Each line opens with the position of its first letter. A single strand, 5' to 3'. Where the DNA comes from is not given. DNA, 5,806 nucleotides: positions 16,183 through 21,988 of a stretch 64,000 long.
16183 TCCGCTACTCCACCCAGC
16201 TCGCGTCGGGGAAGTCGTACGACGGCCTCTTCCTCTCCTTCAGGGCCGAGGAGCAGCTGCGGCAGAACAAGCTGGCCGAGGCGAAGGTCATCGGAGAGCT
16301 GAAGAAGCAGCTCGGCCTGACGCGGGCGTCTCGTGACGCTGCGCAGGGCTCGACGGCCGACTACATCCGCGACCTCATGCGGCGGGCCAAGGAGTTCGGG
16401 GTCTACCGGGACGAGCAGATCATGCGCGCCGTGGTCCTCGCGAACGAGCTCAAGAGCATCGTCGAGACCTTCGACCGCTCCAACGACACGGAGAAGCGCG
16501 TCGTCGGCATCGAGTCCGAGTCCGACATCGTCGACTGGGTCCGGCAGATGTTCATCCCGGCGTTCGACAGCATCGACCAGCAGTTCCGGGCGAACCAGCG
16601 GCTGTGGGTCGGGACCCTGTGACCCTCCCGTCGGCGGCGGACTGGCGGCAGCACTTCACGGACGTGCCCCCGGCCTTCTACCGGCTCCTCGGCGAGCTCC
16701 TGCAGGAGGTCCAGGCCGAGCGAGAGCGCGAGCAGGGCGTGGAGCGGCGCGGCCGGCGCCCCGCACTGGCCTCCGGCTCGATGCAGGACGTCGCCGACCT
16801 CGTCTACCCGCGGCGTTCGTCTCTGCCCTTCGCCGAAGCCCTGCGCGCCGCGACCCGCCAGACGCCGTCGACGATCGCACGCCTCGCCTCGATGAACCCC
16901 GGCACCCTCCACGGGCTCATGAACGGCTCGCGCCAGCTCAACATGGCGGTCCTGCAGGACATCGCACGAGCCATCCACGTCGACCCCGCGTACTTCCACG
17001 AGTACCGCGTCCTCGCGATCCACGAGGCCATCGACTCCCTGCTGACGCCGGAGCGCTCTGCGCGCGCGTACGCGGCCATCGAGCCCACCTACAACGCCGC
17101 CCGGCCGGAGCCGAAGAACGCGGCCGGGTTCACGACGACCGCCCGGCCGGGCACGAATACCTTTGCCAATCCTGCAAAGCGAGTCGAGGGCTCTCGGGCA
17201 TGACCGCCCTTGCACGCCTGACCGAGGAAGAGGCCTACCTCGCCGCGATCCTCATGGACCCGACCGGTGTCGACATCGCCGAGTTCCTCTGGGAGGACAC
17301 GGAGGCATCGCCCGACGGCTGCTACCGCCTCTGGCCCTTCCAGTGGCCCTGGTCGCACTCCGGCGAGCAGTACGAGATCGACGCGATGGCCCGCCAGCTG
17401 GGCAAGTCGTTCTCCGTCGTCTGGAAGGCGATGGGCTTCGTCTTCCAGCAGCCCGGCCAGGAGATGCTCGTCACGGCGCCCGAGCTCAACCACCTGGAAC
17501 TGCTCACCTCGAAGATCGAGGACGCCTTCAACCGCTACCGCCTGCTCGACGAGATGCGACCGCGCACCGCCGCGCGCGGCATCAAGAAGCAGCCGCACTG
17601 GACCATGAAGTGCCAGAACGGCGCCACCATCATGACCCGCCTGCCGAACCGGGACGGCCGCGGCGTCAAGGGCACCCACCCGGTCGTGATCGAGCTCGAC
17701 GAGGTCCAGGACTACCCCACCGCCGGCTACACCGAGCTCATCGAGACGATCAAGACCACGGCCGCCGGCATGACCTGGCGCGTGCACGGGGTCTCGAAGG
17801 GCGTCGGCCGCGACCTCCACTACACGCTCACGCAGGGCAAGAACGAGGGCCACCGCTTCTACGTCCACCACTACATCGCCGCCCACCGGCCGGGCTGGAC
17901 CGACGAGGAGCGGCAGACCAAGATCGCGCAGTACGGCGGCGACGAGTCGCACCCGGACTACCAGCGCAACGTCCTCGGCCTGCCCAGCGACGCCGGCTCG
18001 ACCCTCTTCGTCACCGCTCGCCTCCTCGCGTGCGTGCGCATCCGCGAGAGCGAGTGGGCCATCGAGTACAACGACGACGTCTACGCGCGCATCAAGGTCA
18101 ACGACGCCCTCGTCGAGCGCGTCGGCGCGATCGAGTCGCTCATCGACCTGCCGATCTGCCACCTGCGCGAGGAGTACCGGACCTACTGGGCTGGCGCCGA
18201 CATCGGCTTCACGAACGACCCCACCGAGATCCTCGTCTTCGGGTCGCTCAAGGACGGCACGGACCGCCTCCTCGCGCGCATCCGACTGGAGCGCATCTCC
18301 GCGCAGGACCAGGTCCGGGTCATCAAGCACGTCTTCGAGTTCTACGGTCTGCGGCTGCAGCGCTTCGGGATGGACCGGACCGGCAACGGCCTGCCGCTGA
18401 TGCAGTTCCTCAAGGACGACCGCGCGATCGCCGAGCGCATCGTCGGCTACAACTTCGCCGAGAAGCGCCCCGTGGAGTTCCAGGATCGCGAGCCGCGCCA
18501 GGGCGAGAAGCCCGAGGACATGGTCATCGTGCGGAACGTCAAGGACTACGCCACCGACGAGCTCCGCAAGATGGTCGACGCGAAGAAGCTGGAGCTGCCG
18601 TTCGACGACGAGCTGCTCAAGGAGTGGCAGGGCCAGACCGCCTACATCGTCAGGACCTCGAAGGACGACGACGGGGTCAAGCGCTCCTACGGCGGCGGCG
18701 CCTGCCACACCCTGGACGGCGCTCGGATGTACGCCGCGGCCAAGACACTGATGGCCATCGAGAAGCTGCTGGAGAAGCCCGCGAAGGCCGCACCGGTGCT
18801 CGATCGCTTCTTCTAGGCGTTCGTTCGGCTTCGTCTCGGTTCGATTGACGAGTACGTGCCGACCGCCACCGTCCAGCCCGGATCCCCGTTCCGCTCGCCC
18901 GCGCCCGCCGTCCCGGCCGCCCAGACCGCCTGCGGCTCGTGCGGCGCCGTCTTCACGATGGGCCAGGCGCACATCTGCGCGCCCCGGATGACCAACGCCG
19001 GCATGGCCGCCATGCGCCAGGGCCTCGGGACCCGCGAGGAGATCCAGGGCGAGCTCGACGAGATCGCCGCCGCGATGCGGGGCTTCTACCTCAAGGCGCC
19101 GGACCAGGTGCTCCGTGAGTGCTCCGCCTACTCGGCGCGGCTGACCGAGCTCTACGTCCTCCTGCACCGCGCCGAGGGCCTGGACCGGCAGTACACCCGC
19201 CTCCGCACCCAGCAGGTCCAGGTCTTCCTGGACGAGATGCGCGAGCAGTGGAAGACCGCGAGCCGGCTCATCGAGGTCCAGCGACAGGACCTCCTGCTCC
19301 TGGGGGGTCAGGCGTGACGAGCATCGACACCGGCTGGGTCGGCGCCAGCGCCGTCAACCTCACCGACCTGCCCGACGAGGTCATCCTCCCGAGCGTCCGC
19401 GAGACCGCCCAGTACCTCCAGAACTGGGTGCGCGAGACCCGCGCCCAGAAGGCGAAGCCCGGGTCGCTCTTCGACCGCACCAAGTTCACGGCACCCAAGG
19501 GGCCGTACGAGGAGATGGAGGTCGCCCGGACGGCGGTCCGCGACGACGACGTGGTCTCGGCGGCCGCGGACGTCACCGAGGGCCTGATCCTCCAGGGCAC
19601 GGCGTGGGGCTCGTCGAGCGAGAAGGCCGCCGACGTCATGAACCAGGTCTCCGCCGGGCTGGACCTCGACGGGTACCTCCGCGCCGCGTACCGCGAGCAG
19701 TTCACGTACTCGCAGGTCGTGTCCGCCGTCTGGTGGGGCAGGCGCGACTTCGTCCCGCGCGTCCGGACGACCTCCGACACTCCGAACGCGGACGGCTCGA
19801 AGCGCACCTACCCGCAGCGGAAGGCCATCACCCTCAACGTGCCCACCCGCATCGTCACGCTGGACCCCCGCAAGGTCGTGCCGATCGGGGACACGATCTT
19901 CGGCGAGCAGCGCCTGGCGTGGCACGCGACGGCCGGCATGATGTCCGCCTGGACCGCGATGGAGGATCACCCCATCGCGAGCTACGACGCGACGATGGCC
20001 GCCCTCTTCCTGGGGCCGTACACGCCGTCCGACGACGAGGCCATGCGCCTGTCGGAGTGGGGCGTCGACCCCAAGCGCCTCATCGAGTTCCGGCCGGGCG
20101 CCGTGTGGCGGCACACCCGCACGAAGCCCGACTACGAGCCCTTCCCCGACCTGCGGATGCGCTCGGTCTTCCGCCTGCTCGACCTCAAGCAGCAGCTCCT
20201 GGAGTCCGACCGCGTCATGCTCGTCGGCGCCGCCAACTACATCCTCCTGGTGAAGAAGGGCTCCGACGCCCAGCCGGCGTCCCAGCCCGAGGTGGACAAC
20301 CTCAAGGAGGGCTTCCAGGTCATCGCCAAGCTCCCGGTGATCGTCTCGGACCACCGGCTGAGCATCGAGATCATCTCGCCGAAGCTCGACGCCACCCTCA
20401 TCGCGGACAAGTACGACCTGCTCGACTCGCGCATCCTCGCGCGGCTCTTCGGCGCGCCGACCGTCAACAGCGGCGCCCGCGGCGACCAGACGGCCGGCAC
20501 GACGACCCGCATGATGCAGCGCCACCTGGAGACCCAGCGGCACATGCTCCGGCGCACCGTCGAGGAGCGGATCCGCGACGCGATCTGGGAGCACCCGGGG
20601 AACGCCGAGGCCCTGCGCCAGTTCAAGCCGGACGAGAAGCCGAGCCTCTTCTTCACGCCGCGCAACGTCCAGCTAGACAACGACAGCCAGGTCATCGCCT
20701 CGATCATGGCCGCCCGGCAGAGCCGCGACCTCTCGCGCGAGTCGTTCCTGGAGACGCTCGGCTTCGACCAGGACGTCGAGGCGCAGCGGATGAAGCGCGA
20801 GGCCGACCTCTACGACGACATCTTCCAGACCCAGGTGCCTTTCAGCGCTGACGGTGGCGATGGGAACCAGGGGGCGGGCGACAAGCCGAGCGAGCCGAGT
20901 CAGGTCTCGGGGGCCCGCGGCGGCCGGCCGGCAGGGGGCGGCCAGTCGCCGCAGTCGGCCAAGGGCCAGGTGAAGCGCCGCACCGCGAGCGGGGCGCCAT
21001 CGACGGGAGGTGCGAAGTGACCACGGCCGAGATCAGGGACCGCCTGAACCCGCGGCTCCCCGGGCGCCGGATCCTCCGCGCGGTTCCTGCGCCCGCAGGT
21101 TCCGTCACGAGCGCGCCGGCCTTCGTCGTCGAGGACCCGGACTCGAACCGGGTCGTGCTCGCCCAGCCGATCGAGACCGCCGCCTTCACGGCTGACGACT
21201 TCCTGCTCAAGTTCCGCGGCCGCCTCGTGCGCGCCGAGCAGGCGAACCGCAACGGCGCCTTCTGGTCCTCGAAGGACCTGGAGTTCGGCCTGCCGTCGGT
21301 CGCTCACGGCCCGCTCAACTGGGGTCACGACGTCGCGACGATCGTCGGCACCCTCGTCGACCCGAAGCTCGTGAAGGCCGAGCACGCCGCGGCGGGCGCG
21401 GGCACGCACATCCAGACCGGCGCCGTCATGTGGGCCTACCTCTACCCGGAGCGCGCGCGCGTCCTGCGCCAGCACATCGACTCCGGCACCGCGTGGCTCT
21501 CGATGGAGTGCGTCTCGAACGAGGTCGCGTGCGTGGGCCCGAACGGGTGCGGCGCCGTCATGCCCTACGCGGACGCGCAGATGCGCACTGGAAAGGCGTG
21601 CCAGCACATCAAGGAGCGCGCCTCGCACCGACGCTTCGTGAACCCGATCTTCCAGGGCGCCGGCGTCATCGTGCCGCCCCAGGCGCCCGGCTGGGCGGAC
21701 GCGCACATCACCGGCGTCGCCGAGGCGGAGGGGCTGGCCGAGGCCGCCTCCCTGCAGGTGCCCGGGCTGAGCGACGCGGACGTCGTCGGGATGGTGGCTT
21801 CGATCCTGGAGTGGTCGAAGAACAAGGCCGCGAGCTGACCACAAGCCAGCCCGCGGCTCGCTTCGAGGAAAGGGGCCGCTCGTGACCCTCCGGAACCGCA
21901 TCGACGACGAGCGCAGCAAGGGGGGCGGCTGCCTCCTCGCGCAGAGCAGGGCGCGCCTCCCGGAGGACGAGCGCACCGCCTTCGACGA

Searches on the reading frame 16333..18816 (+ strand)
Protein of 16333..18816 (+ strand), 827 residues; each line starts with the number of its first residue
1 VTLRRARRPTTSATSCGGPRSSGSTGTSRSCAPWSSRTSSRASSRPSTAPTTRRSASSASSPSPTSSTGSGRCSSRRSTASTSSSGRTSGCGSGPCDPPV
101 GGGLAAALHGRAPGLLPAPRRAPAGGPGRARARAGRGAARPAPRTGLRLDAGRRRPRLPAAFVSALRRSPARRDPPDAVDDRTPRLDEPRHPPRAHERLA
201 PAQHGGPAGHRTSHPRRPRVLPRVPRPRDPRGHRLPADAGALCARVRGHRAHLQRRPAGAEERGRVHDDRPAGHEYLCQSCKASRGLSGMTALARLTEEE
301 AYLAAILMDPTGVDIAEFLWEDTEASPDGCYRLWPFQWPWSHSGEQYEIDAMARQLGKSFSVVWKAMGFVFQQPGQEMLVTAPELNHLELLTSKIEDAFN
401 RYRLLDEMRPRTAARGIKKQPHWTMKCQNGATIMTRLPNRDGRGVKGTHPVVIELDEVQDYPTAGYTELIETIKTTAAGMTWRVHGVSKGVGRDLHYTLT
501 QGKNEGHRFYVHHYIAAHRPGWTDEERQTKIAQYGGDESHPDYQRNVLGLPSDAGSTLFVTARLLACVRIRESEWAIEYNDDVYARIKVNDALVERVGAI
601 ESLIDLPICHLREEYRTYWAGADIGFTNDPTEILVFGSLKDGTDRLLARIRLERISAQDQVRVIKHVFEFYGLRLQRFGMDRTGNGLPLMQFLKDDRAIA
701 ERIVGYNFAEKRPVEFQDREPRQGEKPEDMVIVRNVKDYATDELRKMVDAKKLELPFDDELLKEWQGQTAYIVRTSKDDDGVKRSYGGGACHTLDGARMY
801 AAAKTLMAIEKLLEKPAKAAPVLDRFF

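Call 72: search_protein_families(library=phrogs, proteins=[window:16333-18816:+], max_evalue=0.01)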
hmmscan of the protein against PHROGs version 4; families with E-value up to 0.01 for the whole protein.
window:16333-18816:+ (827 aa): 3 families
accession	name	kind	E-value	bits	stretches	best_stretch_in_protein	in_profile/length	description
phrog_2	-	head and packaging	9.9e-16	58.6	1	332-809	265-596/807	terminase large subunit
phrog_5909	-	head and packaging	2e-07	31.4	1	614-709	104-196/285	terminase large subunit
phrog_675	-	head and packaging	0.0011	18.3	0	352-472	62-176/576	terminase large subunit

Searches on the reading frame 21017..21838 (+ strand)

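Call 36: search_protein_families(library=pfam, proteins=[window:21017-21838:+], max_evalue=0.01)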
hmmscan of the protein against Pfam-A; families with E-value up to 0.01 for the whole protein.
window:21017-21838:+ (273 aa): 0 families

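Call 38: search_protein_families(library=phrogs, proteins=[window:21017-21838:+], max_evalue=0.01)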
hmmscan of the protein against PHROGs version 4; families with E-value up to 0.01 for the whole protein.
window:21017-21838:+ (273 aa): 1 family
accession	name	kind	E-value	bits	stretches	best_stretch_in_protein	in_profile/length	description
phrog_16389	-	unknown function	0.005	17.1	1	106-170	79-138/340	-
